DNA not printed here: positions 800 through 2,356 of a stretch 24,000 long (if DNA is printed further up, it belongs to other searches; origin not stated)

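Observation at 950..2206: Metal ABC permease fused to a DtxR-family repressor domain (YtgCR-like architecture) outside Chlamydia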

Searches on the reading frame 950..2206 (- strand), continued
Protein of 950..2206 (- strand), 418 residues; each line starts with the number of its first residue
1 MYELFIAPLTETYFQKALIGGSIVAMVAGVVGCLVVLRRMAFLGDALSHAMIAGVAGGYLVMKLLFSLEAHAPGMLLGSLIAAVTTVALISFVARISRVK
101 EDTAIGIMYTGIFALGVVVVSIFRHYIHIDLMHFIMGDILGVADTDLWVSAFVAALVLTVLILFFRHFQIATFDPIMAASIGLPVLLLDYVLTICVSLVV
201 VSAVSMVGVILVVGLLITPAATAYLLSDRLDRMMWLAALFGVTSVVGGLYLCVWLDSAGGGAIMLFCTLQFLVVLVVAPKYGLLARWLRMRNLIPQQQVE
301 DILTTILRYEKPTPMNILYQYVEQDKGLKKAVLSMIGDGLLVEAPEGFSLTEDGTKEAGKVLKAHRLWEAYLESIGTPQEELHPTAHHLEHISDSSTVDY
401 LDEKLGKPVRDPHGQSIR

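Call 34: find_homologous_proteins(query=A1, max_evalue=1e-20)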
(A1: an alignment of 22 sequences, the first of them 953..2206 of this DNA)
Query A1 (22 sequences) (418 aa, profile of the alignment): 2504 proteins with E <= 1e-20 among 8000 candidates; the best 120 are listed.
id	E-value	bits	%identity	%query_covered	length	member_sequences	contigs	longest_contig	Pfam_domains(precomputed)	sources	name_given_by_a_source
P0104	1.2e-152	527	85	100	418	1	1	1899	PF01032.24,PF02742.22,PF00950.23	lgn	-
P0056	2.1e-152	526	86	100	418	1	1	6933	PF01032.24,PF02742.22,PF00950.23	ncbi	-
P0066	2.8e-152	526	86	100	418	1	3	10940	PF01032.24,PF02742.22,PF00950.23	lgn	-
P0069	3.1e-152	526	86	100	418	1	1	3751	PF01032.24,PF02742.22,PF00950.23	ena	-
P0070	4.1e-152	525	85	100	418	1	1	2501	PF01032.24,PF02742.22,PF00950.23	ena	-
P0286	4.5e-152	525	81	100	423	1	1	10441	PF01032.24,PF02742.22,PF00950.23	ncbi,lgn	-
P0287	5.6e-152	525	81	100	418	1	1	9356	PF01032.24,PF02742.22,PF00950.23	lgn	-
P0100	7.6e-152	524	85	100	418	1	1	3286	PF01032.24,PF02742.22,PF00950.23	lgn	-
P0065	1.1e-151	524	86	100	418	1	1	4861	PF01032.24,PF02742.22,PF00950.23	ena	-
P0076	1.2e-151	524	85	100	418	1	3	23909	PF01032.24,PF02742.22,PF00950.23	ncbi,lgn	-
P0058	1.3e-151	524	86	100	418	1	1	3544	PF01032.24,PF02742.22,PF00950.23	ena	-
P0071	1.9e-151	523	85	100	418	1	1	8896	PF01032.24,PF02742.22,PF00950.23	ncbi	-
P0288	2.1e-151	523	56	100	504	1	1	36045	PF01032.24,PF02742.22,PF00950.23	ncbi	-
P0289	2.1e-151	523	80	99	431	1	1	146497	PF01032.24,PF02742.22,PF00950.23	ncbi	-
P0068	2.4e-151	523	85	100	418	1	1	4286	PF01032.24,PF02742.22,PF00950.23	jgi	-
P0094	2.5e-151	523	85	100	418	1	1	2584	PF01032.24,PF02742.22,PF00950.23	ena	-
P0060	2.7e-151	523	86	100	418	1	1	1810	PF01032.24,PF02742.22,PF00950.23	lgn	-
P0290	3.0e-151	522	80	100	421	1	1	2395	PF01032.24,PF02742.22,PF00950.23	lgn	-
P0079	3.0e-151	522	86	100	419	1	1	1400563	PF01032.24,PF02742.22,PF00950.23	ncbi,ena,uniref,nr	ncbi:iron chelate uptake ABC transporter family permease subunit [Desulfogranum marinum]|uniref:meta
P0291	3.6e-151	522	81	100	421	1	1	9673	PF01032.24,PF02742.22,PF00950.23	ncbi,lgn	-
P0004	3.8e-151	522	97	100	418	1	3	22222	PF01032.24,PF02742.22,PF00950.23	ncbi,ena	-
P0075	4.0e-151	522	85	100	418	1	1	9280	PF01032.24,PF02742.22,PF00950.23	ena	-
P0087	4.3e-151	522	85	100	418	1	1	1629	PF01032.24,PF02742.22,PF00950.23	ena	-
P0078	4.6e-151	522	85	100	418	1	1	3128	PF01032.24,PF02742.22,PF00950.23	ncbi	-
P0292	4.8e-151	522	82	100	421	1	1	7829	PF01032.24,PF02742.22,PF00950.23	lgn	-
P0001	5.0e-151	522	100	100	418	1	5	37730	PF01032.24,PF02742.22,PF00950.23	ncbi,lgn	-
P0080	5.1e-151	522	86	100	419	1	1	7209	PF01032.24,PF02742.22,PF00950.23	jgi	jgi:manganese/iron transport system permease protein/iron/zinc/copper transport system permease prot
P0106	5.4e-151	522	85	100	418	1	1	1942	PF01032.24,PF02742.22,PF00950.23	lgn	-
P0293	5.6e-151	522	69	99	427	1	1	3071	PF01032.24,PF02742.22,PF00950.23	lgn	-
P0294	5.8e-151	521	60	100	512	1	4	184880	PF01032.24,PF02742.22,PF00950.23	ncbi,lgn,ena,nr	ncbi:MAG: iron chelate uptake ABC transporter family permease subunit [Pirellulaceae bacterium]|nr:i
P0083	6.5e-151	521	86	100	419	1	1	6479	PF01032.24,PF02742.22,PF00950.23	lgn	-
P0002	6.6e-151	521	100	100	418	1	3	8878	PF01032.24,PF02742.22,PF00950.23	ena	-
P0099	7.9e-151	521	85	100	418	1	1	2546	PF01032.24,PF02742.22,PF00950.23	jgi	jgi:manganese/iron transport system permease protein/iron/zinc/copper transport system permease prot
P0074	8.6e-151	521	86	100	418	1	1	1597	PF01032.24,PF02742.22,PF00950.23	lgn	-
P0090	8.7e-151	521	85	100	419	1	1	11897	PF01032.24,PF02742.22,PF00950.23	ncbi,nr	ncbi:MAG: iron chelate uptake ABC transporter family permease subunit [Desulfobacterales bacterium]|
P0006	8.9e-151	521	97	100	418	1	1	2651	PF01032.24,PF02742.22,PF00950.23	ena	-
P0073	1.0e-150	521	85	100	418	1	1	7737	PF01032.24,PF02742.22,PF00950.23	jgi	-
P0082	1.0e-150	521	86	100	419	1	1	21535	PF01032.24,PF02742.22,PF00950.23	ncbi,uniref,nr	ncbi:metal ABC transporter permease [Desulfogranum marinum]|uniref:metal ABC transporter permease n=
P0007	1.2e-150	520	91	100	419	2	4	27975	PF01032.24,PF02742.22,PF00950.23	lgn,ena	-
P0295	1.2e-150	520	73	99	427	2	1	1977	PF01032.24,PF02742.22,PF00950.23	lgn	-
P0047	1.4e-150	520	89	100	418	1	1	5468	PF01032.24,PF02742.22,PF00950.23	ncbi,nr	ncbi:MAG: metal ABC transporter permease [Desulfofustis sp.]|nr:metal ABC transporter permease [Desu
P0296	1.7e-150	520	82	99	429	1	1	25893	PF01032.24,PF02742.22,PF00950.23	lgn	-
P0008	1.8e-150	520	91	100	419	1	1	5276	PF01032.24,PF02742.22,PF00950.23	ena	-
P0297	1.9e-150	520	56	100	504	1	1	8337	PF01032.24,PF02742.22,PF00950.23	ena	-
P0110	2.0e-150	520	85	100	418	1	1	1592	PF01032.24,PF02742.22,PF00950.23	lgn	-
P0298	2.4e-150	519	82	100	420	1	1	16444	PF01032.24,PF02742.22,PF00950.23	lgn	-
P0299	2.4e-150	519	82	100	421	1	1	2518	PF01032.24,PF02742.22,PF00950.23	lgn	-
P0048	2.4e-150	519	90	100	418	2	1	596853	PF01032.24,PF02742.22,PF00950.23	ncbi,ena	-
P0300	2.5e-150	519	69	100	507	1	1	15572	PF01032.24,PF02742.22,PF00950.23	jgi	jgi:ABC-type Mn2+/Zn2+ transport system permease subunit/Mn-dependent DtxR family transcriptional re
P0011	2.5e-150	519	91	100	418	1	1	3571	PF01032.24,PF02742.22,PF00950.23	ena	-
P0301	2.6e-150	519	82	100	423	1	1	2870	PF01032.24,PF02742.22,PF00950.23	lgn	-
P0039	2.6e-150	519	90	100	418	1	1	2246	PF01032.24,PF02742.22,PF00950.23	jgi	jgi:manganese/iron transport system permease protein/iron/zinc/copper transport system permease prot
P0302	2.9e-150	519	82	100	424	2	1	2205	PF01032.24,PF02742.22,PF00950.23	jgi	jgi:manganese/iron transport system permease protein/iron/zinc/copper transport system permease prot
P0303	3.0e-150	519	56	97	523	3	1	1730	PF01032.24,PF02742.22,PF00950.23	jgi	jgi:manganese/iron transport system permease protein/iron/zinc/copper transport system permease prot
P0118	3.1e-150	519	84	100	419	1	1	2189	PF01032.24,PF02742.22,PF00950.23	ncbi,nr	ncbi:MAG: iron chelate uptake ABC transporter family permease subunit [Desulfofustis sp.]|nr:iron ch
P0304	3.6e-150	519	68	100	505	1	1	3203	PF01032.24,PF02742.22,PF00950.23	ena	-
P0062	3.6e-150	519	85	100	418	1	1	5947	PF01032.24,PF02742.22,PF00950.23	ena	-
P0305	3.8e-150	519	82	100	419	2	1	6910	PF01032.24,PF02742.22,PF00950.23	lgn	-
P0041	3.9e-150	519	89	100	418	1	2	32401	PF01032.24,PF02742.22,PF00950.23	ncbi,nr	ncbi:MAG: iron chelate uptake ABC transporter family permease subunit [Desulfofustis sp.]|nr:metal A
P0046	4.0e-150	519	89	100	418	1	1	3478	PF01032.24,PF02742.22,PF00950.23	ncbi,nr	ncbi:MAG: metal ABC transporter permease [Desulfobulbaceae bacterium]|nr:MAG: metal ABC transporter 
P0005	4.2e-150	519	97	100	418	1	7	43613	PF01032.24,PF02742.22,PF00950.23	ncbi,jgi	ncbi:MAG: iron chelate uptake ABC transporter family permease subunit [Desulfofustis sp.]|jgi:mangan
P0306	4.2e-150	519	82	100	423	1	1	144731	PF01032.24,PF02742.22,PF00950.23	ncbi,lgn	-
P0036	4.3e-150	519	90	100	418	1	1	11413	PF01032.24,PF02742.22,PF00950.23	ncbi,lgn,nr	ncbi:MAG: iron chelate uptake ABC transporter family permease subunit [Desulfofustis sp.]|nr:iron ch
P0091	4.4e-150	519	85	100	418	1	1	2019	PF01032.24,PF02742.22,PF00950.23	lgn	-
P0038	5.1e-150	518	89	100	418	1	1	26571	PF01032.24,PF02742.22,PF00950.23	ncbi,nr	ncbi:MAG: iron chelate uptake ABC transporter family permease subunit [Desulfofustis sp.]|nr:iron ch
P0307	5.1e-150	518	72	100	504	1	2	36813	PF01032.24,PF02742.22,PF00950.23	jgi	jgi:ABC-type Mn2+/Zn2+ transport system permease subunit/Mn-dependent DtxR family transcriptional re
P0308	5.1e-150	518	60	100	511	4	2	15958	PF01032.24,PF02742.22,PF00950.23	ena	-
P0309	5.4e-150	518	83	100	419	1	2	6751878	PF01032.24,PF02742.22,PF00950.23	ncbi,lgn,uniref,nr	ncbi:iron chelate uptake ABC transporter family permease subunit [Desulfosediminicola flagellatus]|u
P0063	5.6e-150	518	85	100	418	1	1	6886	PF01032.24,PF02742.22,PF00950.23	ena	-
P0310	5.9e-150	518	84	100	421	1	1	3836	PF01032.24,PF02742.22,PF00950.23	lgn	-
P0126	7.2e-150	518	50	100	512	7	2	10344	PF01032.24,PF02742.22,PF00950.23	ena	-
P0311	7.9e-150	518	81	100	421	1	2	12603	PF01032.24,PF02742.22,PF00950.23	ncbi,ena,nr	ncbi:MAG: metal ABC transporter permease [Desulfobacterales bacterium]|nr:metal ABC transporter perm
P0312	8.0e-150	518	69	99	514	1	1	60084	PF01032.24,PF02742.22,PF00950.23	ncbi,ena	-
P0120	9.1e-150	518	84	100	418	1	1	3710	PF01032.24,PF02742.22,PF00950.23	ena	-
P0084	9.3e-150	518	85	100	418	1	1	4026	PF01032.24,PF02742.22,PF00950.23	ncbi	-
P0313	9.3e-150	518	58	100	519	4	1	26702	PF01032.24,PF02742.22,PF00950.23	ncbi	-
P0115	9.8e-150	517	85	100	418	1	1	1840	PF01032.24,PF02742.22,PF00950.23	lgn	-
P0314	1.0e-149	517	81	99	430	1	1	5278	PF01032.24,PF02742.22,PF00950.23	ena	-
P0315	1.0e-149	517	80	100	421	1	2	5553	PF01032.24,PF02742.22,PF00950.23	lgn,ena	-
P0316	1.1e-149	517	81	100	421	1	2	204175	PF01032.24,PF02742.22,PF00950.23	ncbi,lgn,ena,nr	ncbi:MAG: metal ABC transporter permease [Desulfobacterales bacterium]|nr:metal ABC transporter perm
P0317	1.2e-149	517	82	100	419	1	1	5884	PF01032.24,PF02742.22,PF00950.23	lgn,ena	-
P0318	1.2e-149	517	82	99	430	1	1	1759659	PF01032.24,PF02742.22,PF00950.23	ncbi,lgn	ncbi:MAG: iron chelate uptake ABC transporter family permease subunit [Pedobacter sp.]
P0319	1.2e-149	517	66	100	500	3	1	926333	PF01032.24,PF02742.22,PF00950.23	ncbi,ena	-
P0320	1.2e-149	517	83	100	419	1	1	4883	PF01032.24,PF02742.22,PF00950.23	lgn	-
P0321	1.3e-149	517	81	99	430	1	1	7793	PF01032.24,PF02742.22,PF00950.23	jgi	jgi:manganese/iron transport system permease protein/iron/zinc/copper transport system permease prot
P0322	1.3e-149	517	69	100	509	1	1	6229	PF01032.24,PF02742.22,PF00950.23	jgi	-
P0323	1.3e-149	517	69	100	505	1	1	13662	PF01032.24,PF02742.22,PF00950.23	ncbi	ncbi:iron chelate uptake ABC transporter family permease subunit [Thermodesulfobacteriota bacterium]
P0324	1.3e-149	517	82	100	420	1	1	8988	PF01032.24,PF02742.22,PF00950.23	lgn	-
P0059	1.3e-149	517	87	100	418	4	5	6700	PF01032.24,PF02742.22,PF00950.23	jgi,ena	-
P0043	1.4e-149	517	90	100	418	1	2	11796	PF01032.24,PF02742.22,PF00950.23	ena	-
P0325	1.4e-149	517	82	100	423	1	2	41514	PF01032.24,PF02742.22,PF00950.23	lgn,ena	-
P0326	1.4e-149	517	68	100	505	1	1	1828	PF01032.24,PF02742.22,PF00950.23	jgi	jgi:manganese/iron transport system permease protein/iron/zinc/copper transport system permease prot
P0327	1.5e-149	517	82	100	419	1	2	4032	PF01032.24,PF02742.22,PF00950.23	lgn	-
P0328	1.5e-149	517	80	99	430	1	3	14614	PF01032.24,PF02742.22,PF00950.23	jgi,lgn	jgi:manganese/iron transport system permease protein/iron/zinc/copper transport system permease prot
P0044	1.6e-149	517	90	100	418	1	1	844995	PF01032.24,PF02742.22,PF00950.23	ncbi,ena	-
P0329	1.6e-149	517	83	100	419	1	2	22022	PF01032.24,PF02742.22,PF00950.23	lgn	-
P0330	1.6e-149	517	83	100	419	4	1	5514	PF01032.24,PF02742.22,PF00950.23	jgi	-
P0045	1.6e-149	517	90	100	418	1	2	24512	PF01032.24,PF02742.22,PF00950.23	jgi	-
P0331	1.6e-149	517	59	100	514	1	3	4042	PF01032.24,PF02742.22,PF00950.23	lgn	-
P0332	1.7e-149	517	67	100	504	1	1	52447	PF01032.24,PF02742.22,PF00950.23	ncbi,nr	ncbi:MAG: iron chelate uptake ABC transporter family permease subunit [Desulfomonilaceae bacterium]|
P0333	1.8e-149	517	82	100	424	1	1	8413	PF01032.24,PF02742.22,PF00950.23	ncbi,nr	ncbi:MAG: metal ABC transporter permease [Proteobacteria bacterium]|nr:metal ABC transporter permeas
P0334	1.8e-149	517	58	99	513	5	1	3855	PF01032.24,PF02742.22,PF00950.23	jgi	jgi:manganese/iron transport system permease protein/iron/zinc/copper transport system permease prot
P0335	2.0e-149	516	82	100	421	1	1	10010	PF01032.24,PF02742.22,PF00950.23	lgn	-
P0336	2.0e-149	516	84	100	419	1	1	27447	PF01032.24,PF02742.22,PF00950.23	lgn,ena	-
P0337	2.0e-149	516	68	100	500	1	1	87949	PF01032.24,PF02742.22,PF00950.23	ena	-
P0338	2.1e-149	516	84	100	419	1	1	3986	PF01032.24,PF02742.22,PF00950.23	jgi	-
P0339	2.2e-149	516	70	100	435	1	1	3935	PF01032.24,PF02742.22,PF00950.23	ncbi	-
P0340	2.2e-149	516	82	100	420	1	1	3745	PF01032.24,PF02742.22,PF00950.23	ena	-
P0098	2.3e-149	516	85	100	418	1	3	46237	PF01032.24,PF02742.22,PF00950.23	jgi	-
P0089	2.3e-149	516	85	100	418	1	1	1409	PF01032.24,PF02742.22,PF00950.23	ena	-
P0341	2.4e-149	516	59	100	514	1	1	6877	PF01032.24,PF02742.22,PF00950.23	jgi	-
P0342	2.5e-149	516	82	100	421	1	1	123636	PF01032.24,PF02742.22,PF00950.23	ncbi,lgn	ncbi:MAG: iron chelate uptake ABC transporter family permease subunit [Desulfobacter sp.]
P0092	2.7e-149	516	85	100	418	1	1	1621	PF01032.24,PF02742.22,PF00950.23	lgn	-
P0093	2.8e-149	516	85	100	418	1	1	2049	PF01032.24,PF02742.22,PF00950.23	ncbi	-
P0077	2.8e-149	516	86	100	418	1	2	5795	PF01032.24,PF02742.22,PF00950.23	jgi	jgi:manganese/iron transport system permease protein/iron/zinc/copper transport system permease prot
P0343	2.9e-149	516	69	100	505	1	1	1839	PF01032.24,PF02742.22,PF00950.23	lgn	-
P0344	3.0e-149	516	83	100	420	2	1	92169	PF01032.24,PF02742.22,PF00950.23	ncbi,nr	ncbi:MAG: metal ABC transporter permease [Desulfobulbaceae bacterium BRH_c16a]|nr:MAG: metal ABC tra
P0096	3.0e-149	516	84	100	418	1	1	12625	PF01032.24,PF02742.22,PF00950.23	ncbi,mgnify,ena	mgnify:CR=1 FL=1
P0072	3.2e-149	516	85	100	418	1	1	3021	PF01032.24,PF02742.22,PF00950.23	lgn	-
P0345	3.3e-149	516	83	100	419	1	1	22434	PF01032.24,PF02742.22,PF00950.23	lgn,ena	-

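Call 35: find_related_loci(query=A1, collection=genome_contigs, flank=4000)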
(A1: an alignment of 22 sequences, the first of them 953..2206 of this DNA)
Query A1 (418 aa) in genome_contigs; peptide patterns used: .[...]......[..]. (x = any residue, [..] = any of these).
600 stretches matched a pattern (row limit reached: there are more); 600 encode a relative of the query (tblastn E <= 1e-3); the best 80 are kept; 80 distinct loci.
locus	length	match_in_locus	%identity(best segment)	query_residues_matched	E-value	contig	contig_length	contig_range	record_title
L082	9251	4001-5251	81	1-417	0e+0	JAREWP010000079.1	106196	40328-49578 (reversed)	MAG: Candidatus Magnetocorallium paracelense isolate XS-1 k255_33909, whole genome shotgun sequence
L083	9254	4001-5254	78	3-417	0e+0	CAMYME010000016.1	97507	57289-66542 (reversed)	MAG: uncultured Desulfuromonadales bacterium isolate FO_M_Desulfobacterota_24.1 genome assembly, contig: scaffold_359, w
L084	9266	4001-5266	82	1-417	0e+0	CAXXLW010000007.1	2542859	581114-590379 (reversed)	MAG: Desulfamplus sp. isolate 82e8c6d0-3d9d-4aa8-81a7-685ccd8d78ba genome assembly, contig: contig_7, whole genome shotg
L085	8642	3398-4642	72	4-417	0e+0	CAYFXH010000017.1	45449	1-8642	MAG TPA_asm: uncultured Desulfobacteraceae bacterium isolate ERP108616_co2_158 genome assembly, contig: NODE_871_length_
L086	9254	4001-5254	72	1-417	0e+0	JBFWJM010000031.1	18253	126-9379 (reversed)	MAG: Desulfovibrionaceae bacterium isolate CA_2019_NHSR_19 NODE_6738_length_18253_cov_3.414984_NHSR, whole genome shotgu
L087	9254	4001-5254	68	1-417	3e-175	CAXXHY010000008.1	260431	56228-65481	MAG: Desulfovibrionaceae bacterium isolate 0e13dead-c97d-465e-96e4-3b16588dd403 genome assembly, contig: contig_8, whole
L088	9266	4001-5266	67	1-417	4e-166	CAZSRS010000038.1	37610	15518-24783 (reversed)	MAG TPA_asm: uncultured Desulfovibrionaceae bacterium isolate binchicken_co168_97 genome assembly, contig: NODE_1866_len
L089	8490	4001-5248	62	4-417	2e-163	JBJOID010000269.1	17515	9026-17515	MAG: Candidatus Hydrogenedentota bacterium isolate sharkriverslough_2019_sw_WHONDRS-S19S_0042_B_bin.90 scaffold_259180,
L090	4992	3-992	78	88-417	2e-163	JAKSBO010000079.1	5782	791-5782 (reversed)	MAG: Desulfobacterales bacterium isolate MAG.189 k141_2053479, whole genome shotgun sequence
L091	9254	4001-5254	59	1-417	3e-160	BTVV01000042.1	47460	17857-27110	MAG: Planctomycetota bacterium AMX-MBFR-7 DNA, sequence042, whole genome shotgun sequence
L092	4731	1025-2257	67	6-417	5e-159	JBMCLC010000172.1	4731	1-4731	MAG: Oceanidesulfovibrio sp. isolate D1M03_22 NODE_10099_length_4731_cov_3.783362, whole genome shotgun sequence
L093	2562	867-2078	55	16-417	2e-146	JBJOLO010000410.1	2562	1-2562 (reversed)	MAG: Planctomycetota bacterium isolate tombigeeriver_2019_sw_WHONDRS-S19S_0020_B_bin.3 scaffold_2548702, whole genome sh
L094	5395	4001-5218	57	14-417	2e-138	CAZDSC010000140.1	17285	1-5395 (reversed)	MAG TPA_asm: uncultured Pirellulaceae bacterium isolate SRP135972_co1_222 genome assembly, contig: NODE_3692_length_1728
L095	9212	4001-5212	53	16-417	2e-136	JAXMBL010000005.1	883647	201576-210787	MAG: Pirellulales bacterium isolate STL-PLA35 C1.296.fa-5, whole genome shotgun sequence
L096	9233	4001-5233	55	9-417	5e-135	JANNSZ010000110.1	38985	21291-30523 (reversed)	MAG: Planctomycetota bacterium isolate SOY_31_metabat_110 SOY_31_k141_670644, whole genome shotgun sequence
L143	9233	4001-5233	37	5-417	1e-77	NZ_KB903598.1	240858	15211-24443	Lewinella cohaerens DSM 23179 A3EUDRAFT_scaffold_7.8, whole genome shotgun sequence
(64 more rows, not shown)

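Call 44: find_encoding_contigs(protein=P0005, flank=3500, max_places=2)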
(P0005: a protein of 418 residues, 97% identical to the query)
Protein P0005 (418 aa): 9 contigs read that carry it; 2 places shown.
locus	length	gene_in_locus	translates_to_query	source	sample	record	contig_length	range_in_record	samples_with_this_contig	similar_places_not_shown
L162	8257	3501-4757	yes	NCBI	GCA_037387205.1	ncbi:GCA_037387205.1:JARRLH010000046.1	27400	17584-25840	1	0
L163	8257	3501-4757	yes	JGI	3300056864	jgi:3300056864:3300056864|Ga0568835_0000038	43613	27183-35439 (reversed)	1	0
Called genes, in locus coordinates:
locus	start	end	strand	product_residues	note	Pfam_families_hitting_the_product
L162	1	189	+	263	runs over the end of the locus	PF14451:Ub-Mut7C, PF01927:Mut7-C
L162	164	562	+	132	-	PF04430:DUF498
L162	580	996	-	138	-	PF00571:CBS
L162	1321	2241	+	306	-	PF01297:ZnuA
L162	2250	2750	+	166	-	-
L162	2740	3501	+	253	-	PF00005:ABC_tran, PF02463:SMC_N (weak), PF13304:AAA_21 (faint)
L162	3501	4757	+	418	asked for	PF00950:ABC-3, PF01032:FecCD, PF02742:Fe_dep_repr_C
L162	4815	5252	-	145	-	PF09055:Sod_Ni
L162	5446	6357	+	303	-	PF13353:Fer4_12, PF04055:Radical_SAM, PF00037:Fer4 (faint), PF12837:Fer4_6 (faint), PF12838:Fer4_7, PF13187:Fer4_9 (weak), PF13237:Fer4_10, PF14697:Fer4_21 (weak), +1 more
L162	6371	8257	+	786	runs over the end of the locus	PF02901:PFL-like, PF01228:Gly_radical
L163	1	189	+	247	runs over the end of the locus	PF14451:Ub-Mut7C, PF01927:Mut7-C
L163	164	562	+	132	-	PF04430:DUF498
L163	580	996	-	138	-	PF00571:CBS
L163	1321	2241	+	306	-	PF01297:ZnuA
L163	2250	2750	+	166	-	-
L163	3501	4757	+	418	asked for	PF00950:ABC-3, PF01032:FecCD, PF02742:Fe_dep_repr_C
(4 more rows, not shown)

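Call 45: find_encoding_contigs(protein=P0010, flank=3500, max_places=2)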
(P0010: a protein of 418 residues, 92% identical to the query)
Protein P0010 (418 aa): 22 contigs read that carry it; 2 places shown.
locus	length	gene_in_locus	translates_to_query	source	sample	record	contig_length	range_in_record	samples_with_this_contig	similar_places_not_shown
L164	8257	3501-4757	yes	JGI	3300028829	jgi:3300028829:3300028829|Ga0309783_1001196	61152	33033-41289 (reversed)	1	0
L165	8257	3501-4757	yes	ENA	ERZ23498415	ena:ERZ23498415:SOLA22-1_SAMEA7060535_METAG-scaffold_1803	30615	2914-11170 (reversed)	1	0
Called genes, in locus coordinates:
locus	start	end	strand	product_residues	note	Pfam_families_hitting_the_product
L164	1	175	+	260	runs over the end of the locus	PF14451:Ub-Mut7C, PF01927:Mut7-C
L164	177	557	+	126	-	PF04430:DUF498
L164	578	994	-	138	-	PF00571:CBS (weak)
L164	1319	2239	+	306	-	PF01297:ZnuA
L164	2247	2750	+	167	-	-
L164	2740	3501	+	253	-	PF00005:ABC_tran, PF02463:SMC_N (faint), PF13304:AAA_21 (faint)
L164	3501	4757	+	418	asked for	PF00950:ABC-3, PF01032:FecCD, PF02742:Fe_dep_repr_C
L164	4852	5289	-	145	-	PF09055:Sod_Ni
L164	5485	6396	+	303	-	PF04055:Radical_SAM, PF12797:Fer4_2 (faint), PF00037:Fer4 (faint), PF12837:Fer4_6 (weak), PF12838:Fer4_7, PF13187:Fer4_9 (weak), PF13237:Fer4_10 (weak), PF13353:Fer4_12 (weak), +2 more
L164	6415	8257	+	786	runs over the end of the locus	PF02901:PFL-like, PF01228:Gly_radical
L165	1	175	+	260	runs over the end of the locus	PF14451:Ub-Mut7C, PF01927:Mut7-C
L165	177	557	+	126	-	PF04430:DUF498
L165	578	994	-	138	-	PF00571:CBS (weak)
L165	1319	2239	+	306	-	PF01297:ZnuA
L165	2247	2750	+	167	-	-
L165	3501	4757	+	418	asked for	PF00950:ABC-3, PF01032:FecCD, PF02742:Fe_dep_repr_C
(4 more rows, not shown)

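Call 46: find_encoding_contigs(protein=P0040, flank=3500, max_places=2)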
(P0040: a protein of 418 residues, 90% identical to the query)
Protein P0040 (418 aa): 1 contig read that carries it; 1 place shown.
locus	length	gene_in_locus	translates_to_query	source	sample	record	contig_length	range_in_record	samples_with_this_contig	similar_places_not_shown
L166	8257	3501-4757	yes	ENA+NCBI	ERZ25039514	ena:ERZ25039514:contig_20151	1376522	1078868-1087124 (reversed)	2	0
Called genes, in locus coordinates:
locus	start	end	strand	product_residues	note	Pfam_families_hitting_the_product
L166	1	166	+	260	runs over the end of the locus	PF14451:Ub-Mut7C, PF01927:Mut7-C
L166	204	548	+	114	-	PF04430:DUF498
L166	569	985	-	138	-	PF00571:CBS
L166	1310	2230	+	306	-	PF01297:ZnuA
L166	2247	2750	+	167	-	-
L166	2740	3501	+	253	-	PF00005:ABC_tran, PF02463:SMC_N (faint), PF13304:AAA_21 (faint)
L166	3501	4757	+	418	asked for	PF00950:ABC-3, PF01032:FecCD, PF02742:Fe_dep_repr_C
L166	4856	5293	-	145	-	PF09055:Sod_Ni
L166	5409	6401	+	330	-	PF04055:Radical_SAM, PF13353:Fer4_12 (faint), PF00037:Fer4 (faint), PF12800:Fer4_4 (faint), PF12837:Fer4_6 (faint), PF12838:Fer4_7, PF13237:Fer4_10, PF13484:Fer4_16 (faint)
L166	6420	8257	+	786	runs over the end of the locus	PF02901:PFL-like, PF01228:Gly_radical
